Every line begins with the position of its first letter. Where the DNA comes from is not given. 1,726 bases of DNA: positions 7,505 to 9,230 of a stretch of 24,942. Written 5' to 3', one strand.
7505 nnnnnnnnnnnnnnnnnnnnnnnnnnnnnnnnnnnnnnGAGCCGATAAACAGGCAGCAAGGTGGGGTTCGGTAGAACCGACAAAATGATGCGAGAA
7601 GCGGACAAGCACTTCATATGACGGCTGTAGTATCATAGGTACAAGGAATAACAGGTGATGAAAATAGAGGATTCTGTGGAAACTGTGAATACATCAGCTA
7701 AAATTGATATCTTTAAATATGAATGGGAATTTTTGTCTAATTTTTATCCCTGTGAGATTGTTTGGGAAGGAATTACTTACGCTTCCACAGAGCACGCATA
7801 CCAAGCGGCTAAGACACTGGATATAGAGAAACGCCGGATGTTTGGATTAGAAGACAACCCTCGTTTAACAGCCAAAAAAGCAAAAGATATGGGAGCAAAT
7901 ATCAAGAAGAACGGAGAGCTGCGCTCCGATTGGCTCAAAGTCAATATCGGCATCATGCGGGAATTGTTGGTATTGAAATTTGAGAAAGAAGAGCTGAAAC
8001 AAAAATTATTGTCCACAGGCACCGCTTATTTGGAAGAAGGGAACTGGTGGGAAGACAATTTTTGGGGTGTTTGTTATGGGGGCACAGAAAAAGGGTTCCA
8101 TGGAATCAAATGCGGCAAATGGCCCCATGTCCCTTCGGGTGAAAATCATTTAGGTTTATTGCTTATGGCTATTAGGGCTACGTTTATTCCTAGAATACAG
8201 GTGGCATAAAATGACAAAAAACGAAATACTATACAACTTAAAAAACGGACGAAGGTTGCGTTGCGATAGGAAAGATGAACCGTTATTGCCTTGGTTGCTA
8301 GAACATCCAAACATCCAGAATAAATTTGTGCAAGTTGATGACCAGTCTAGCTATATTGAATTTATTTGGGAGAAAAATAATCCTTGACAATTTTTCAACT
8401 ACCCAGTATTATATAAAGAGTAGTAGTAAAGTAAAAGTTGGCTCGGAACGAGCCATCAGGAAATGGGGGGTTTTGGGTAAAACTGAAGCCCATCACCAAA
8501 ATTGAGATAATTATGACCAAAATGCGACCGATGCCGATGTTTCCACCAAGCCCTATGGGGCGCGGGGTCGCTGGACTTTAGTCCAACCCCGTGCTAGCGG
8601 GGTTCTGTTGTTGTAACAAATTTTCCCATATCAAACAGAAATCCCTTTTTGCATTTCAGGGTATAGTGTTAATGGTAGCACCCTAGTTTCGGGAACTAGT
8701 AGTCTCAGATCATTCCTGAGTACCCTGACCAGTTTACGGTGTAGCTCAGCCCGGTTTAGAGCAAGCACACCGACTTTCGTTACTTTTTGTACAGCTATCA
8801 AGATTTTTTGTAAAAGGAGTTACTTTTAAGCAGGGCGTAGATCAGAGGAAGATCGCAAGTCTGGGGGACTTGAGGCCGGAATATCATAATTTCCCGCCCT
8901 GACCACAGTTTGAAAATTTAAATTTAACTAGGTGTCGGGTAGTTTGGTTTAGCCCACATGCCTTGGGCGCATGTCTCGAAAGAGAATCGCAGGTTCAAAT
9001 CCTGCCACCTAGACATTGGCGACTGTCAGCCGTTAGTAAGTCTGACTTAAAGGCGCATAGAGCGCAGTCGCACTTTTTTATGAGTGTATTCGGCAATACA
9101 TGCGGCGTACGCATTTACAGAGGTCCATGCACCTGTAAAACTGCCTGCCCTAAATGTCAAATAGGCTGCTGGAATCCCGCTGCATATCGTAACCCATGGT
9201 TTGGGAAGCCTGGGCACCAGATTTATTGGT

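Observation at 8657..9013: Full proline decoding set of three atypical tRNAs (CGG, GGG, TGG) with swapped T-loop 54:58 pair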

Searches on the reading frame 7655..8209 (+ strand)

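Call 6: search_protein_families(library=pfam, proteins=[window:7655-8209:+])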
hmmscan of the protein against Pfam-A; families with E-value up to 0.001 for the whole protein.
window:7655-8209:+ (184 aa): 1 family
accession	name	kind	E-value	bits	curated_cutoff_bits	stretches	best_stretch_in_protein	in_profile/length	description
PF08719.17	NADAR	-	2.2e-20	74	35.1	1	24-176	10-161/163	NADAR domain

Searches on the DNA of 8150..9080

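Call 7: search_rna_families(source=window, start=8600, end=9080, threshold=evalue, max_evalue=10, show_alignments=6)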
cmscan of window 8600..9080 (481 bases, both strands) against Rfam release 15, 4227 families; matches with E-value up to 10: 4.
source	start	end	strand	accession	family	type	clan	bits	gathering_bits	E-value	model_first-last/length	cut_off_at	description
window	8928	9013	+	RF00005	tRNA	Gene; tRNA;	CL00001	50.6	29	5.2e-10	1-71/71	no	tRNA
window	8657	8728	+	RF00005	tRNA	Gene; tRNA;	CL00001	45.8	29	1e-08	1-71/71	no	tRNA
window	8831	8902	+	RF00005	tRNA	Gene; tRNA;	CL00001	41.7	29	1.5e-07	1-71/71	no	tRNA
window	8978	9008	-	RF04354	Plastid-ycf2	Cis-reg;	-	14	65.7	6.4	1-75/75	no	Plastid-ycf2 5UTR RNA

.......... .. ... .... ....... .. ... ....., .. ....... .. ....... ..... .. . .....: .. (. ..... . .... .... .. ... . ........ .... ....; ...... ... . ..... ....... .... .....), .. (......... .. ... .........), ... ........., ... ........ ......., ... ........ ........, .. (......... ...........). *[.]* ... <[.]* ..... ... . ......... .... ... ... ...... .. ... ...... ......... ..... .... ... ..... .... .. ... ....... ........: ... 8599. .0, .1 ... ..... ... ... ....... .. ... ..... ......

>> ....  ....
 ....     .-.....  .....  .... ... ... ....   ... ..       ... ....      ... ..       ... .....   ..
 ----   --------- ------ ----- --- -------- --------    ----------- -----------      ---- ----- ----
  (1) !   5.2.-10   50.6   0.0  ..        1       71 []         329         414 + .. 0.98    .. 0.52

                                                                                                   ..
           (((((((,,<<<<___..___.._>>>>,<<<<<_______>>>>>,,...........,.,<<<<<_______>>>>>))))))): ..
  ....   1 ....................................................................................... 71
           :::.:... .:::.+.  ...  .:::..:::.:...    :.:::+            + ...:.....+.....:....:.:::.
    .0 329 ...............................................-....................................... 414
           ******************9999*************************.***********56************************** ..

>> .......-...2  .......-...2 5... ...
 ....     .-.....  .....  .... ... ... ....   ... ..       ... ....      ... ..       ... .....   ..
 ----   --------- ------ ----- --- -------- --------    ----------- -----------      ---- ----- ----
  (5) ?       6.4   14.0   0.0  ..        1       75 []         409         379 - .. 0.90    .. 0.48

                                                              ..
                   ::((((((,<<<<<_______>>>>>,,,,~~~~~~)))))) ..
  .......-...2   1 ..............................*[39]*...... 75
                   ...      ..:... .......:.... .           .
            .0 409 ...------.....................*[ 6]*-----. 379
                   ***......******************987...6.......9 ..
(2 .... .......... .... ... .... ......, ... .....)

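Call 29: search_rna_families(source=window, start=8150, end=8700, threshold=evalue, max_evalue=10, show_alignments=3)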
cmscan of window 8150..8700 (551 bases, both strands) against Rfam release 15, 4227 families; matches with E-value up to 10: 1.
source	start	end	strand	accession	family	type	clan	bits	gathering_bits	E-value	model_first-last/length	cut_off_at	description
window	8599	8648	+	RF03339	mir-3047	Gene; miRNA;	-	15.7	53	4.2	1-61/61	no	mir-3047 microRNA precursor family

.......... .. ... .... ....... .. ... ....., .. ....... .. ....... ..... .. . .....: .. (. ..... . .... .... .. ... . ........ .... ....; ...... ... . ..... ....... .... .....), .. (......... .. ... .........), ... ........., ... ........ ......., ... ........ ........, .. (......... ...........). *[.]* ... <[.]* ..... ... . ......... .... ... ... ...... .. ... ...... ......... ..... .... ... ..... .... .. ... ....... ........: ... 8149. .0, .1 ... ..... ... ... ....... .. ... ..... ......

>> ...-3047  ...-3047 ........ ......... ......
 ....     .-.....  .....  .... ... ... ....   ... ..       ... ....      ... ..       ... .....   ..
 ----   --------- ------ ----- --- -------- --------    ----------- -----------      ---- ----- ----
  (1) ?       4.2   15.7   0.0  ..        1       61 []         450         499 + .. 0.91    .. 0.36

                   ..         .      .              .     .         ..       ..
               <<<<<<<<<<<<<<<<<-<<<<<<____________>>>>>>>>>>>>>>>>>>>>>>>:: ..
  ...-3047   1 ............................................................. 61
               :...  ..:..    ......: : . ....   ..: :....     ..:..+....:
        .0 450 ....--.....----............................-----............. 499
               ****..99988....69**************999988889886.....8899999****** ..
